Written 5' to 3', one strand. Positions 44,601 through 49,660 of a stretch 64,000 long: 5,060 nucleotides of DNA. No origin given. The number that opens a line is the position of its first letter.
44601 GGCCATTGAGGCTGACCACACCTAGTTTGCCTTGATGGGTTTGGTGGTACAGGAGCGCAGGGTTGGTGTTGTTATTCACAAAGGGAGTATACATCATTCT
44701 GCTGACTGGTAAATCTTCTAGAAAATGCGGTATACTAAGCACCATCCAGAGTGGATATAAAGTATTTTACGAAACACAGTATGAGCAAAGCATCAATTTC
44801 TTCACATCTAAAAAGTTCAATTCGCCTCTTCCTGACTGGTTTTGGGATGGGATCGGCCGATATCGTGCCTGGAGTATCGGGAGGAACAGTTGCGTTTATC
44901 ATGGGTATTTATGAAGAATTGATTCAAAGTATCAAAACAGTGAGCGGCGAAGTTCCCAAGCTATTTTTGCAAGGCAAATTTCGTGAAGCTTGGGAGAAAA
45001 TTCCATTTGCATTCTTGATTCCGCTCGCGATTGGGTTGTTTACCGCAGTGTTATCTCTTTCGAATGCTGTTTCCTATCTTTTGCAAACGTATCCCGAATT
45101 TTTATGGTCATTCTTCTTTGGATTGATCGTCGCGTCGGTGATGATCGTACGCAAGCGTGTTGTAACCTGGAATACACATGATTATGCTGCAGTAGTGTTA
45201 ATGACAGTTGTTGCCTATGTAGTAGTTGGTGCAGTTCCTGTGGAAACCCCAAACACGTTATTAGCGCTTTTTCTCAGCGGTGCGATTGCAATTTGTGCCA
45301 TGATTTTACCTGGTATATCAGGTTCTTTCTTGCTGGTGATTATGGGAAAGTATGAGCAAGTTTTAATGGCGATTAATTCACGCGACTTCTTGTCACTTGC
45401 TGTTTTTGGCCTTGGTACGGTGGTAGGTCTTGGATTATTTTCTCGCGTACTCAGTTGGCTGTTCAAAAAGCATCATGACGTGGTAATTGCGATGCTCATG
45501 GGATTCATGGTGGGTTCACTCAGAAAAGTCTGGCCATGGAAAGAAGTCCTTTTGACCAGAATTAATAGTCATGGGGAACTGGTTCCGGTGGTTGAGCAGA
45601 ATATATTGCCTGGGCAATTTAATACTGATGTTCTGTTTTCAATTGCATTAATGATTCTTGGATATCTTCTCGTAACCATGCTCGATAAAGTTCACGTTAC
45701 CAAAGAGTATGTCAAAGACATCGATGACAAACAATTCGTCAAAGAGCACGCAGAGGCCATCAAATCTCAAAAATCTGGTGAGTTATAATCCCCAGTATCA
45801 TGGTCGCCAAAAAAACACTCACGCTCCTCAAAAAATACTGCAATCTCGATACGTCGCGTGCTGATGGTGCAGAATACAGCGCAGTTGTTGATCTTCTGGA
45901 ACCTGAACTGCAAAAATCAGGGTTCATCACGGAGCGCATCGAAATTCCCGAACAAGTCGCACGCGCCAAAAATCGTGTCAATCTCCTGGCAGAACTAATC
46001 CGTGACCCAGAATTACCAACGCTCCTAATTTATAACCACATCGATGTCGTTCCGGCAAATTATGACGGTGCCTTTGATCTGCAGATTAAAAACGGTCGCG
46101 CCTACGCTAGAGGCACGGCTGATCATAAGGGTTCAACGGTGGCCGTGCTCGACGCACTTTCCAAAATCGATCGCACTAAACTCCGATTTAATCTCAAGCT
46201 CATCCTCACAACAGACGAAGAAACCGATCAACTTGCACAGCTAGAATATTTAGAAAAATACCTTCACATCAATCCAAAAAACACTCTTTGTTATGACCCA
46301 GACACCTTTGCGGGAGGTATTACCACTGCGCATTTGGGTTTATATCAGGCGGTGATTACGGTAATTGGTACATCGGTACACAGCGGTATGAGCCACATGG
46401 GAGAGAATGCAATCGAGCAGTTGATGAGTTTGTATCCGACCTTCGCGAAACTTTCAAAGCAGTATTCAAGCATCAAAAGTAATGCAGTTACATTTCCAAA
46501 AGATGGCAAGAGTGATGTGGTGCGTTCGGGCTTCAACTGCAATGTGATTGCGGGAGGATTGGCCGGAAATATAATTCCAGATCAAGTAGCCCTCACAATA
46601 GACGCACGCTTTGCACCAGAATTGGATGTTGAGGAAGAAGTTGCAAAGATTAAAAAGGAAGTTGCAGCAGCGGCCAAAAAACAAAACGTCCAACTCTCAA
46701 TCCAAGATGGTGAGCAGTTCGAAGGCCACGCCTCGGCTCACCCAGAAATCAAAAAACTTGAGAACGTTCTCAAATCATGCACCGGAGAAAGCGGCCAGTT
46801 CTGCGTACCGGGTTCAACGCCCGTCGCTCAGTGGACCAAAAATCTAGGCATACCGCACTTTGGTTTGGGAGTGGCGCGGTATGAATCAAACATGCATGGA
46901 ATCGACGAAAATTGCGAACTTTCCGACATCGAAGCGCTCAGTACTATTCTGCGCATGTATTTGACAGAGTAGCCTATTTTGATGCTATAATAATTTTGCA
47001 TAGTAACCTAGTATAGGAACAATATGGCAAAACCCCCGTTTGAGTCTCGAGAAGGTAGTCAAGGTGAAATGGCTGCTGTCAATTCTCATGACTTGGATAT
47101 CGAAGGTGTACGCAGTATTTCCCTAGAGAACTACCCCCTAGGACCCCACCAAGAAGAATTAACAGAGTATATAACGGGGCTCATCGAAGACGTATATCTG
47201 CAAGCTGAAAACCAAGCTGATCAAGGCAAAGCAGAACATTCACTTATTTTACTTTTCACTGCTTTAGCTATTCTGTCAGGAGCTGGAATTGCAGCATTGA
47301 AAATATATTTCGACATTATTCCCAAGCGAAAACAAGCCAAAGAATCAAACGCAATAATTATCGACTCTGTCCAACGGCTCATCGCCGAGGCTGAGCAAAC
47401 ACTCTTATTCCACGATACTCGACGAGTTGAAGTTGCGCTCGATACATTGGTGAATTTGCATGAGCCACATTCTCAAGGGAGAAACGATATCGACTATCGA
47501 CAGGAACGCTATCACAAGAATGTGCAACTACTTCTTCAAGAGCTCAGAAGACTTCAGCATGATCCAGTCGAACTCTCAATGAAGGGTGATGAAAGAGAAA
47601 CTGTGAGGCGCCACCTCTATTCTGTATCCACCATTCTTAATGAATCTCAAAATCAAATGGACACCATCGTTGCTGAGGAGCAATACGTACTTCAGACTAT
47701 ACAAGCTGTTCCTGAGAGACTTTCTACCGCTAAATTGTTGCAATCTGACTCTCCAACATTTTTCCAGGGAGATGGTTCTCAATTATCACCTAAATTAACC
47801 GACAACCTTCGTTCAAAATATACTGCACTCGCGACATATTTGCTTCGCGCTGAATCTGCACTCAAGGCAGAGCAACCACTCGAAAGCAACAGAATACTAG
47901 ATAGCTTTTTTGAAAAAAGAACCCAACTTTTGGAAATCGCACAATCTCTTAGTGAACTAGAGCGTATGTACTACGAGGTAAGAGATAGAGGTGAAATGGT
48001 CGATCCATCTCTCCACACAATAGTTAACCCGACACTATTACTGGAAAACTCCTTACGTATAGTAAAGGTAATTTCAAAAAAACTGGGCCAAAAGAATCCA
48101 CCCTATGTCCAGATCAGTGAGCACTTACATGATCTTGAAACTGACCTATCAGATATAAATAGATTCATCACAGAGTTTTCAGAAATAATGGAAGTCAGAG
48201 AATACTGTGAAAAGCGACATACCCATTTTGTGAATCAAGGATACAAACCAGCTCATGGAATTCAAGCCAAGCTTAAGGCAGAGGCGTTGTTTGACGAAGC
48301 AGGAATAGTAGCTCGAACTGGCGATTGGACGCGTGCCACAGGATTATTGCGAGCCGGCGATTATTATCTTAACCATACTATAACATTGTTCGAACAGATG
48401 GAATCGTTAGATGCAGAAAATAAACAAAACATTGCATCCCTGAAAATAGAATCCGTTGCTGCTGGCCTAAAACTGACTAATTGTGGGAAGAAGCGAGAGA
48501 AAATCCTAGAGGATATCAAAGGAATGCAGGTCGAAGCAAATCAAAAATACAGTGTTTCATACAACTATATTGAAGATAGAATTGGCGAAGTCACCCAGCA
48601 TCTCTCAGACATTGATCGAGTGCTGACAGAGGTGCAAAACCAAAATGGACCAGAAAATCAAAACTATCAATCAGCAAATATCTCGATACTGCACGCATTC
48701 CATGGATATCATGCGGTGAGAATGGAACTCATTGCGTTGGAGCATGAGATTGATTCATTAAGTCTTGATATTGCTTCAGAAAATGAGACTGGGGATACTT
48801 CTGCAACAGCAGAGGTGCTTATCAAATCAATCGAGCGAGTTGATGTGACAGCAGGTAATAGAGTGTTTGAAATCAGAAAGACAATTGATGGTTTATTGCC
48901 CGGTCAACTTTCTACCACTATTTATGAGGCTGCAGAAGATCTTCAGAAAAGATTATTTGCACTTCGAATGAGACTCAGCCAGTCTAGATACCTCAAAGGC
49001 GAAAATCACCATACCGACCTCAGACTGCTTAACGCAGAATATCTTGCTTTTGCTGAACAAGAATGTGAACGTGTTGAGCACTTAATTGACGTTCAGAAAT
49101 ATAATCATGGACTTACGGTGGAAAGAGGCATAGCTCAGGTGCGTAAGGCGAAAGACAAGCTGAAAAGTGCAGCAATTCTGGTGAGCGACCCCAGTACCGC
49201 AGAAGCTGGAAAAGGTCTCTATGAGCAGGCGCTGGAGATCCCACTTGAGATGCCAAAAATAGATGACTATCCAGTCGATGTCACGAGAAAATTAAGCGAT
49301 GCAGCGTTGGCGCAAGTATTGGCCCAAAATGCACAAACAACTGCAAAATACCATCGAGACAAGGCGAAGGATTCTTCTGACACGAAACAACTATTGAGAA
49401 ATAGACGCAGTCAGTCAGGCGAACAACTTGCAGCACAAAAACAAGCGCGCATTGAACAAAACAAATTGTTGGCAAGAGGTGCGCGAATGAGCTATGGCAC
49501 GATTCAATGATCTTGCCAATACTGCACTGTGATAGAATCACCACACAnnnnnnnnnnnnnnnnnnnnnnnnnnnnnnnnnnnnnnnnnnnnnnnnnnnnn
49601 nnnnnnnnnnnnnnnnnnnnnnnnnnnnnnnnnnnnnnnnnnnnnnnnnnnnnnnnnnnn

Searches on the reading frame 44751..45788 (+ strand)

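Call 9: search_protein_families(library=pfam, proteins=[window:44751-45788:+], max_evalue=0.001)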
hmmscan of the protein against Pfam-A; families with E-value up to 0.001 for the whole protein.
window:44751-45788:+ (345 aa): 1 family
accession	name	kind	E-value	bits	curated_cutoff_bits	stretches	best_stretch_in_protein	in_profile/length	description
PF04018.18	VCA0040-like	-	1.9e-92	309.8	26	1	33-277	1-245/246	Undecaprenyl phosphate translocase-like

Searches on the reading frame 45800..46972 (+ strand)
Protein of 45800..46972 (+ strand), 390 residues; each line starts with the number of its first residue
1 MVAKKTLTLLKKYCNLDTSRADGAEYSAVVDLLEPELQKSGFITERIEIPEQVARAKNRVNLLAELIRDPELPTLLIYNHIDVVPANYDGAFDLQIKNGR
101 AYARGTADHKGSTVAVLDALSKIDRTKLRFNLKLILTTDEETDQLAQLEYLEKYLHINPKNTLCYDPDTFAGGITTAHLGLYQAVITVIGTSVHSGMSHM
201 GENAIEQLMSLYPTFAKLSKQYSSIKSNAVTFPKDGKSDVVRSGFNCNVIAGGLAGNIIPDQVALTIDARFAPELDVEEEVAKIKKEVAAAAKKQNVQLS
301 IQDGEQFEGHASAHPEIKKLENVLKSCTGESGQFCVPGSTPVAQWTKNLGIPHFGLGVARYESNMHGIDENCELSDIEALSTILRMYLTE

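Call 9: search_protein_families(library=pfam, proteins=[window:45800-46972:+], max_evalue=0.001)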
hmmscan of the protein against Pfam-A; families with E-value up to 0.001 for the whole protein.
window:45800-46972:+ (390 aa): 2 families
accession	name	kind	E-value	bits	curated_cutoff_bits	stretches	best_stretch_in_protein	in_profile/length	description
PF01546.33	Peptidase_M20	-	5.6e-23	82.4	24.6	1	76-388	1-204/206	Peptidase family M20/M25/M40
PF07687.19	M20_dimer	-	3.3e-17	62.8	21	1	177-294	2-105/107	Peptidase dimerisation domain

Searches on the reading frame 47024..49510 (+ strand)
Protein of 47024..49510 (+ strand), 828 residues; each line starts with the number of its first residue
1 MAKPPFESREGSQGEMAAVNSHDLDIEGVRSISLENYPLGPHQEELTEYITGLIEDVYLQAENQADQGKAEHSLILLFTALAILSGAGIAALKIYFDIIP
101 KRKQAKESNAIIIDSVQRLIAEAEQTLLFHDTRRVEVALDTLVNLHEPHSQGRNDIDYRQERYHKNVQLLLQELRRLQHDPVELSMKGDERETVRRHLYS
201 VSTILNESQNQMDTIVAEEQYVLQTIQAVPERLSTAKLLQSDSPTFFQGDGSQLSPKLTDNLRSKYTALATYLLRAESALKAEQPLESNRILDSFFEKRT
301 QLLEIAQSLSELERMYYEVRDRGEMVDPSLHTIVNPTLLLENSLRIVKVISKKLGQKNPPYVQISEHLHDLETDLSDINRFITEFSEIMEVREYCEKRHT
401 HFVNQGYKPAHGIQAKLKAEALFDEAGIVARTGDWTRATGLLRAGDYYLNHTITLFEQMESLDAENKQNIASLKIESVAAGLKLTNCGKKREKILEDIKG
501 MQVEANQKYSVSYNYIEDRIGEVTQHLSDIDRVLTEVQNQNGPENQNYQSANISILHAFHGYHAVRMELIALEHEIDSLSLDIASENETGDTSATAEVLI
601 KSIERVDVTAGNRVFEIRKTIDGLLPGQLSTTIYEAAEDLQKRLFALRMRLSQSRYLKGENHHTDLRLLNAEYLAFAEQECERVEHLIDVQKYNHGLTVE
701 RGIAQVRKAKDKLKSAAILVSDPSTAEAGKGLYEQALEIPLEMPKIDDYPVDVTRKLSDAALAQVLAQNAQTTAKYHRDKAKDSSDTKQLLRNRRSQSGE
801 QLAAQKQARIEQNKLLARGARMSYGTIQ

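Call 9: search_protein_families(library=pfam, proteins=[window:47024-49510:+], max_evalue=0.001)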
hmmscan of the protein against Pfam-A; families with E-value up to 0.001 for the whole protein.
window:47024-49510:+ (828 aa): 0 families

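Call 17: search_protein_families(library=phrogs, proteins=[window:47024-49510:+], max_evalue=0.01)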
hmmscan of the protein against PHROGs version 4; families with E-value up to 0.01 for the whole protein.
window:47024-49510:+ (828 aa): 1 family
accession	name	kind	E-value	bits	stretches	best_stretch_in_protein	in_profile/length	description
phrog_30045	-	unknown function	0.0077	17.4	0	448-506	11-69/71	-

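Call 23: search_protein_families(library=padloc, proteins=[window:47024-49510:+], max_evalue=0.01)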
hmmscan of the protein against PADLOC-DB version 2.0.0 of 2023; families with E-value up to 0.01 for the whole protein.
window:47024-49510:+ (828 aa): 0 families
